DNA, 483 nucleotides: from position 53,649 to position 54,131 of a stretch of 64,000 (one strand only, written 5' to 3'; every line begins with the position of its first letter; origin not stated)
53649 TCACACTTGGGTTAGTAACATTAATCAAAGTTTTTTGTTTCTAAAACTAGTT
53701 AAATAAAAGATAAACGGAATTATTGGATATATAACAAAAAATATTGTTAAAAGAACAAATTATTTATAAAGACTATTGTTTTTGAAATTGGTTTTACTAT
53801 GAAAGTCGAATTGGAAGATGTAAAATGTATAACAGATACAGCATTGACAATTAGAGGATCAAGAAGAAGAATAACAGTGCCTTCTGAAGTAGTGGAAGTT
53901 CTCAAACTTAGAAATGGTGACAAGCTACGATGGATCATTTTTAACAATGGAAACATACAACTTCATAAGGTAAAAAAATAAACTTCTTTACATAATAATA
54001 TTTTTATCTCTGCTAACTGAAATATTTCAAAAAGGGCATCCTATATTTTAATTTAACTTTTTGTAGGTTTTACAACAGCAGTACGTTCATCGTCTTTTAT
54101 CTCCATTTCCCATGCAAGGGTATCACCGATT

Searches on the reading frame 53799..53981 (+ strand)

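Call 86: search_protein_families(library=padloc, proteins=[window:53799-53981:+], max_evalue=0.01)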
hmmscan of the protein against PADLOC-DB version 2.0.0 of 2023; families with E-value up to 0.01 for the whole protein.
window:53799-53981:+ (60 aa): 0 families

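Call 87: search_protein_families(library=phrogs, proteins=[window:53799-53981:+], max_evalue=0.01)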
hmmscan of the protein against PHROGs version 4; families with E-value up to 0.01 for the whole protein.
window:53799-53981:+ (60 aa): 1 family
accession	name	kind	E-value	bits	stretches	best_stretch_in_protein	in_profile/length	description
phrog_23775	-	unknown function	4.9e-05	24.3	1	22-59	15-52/82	-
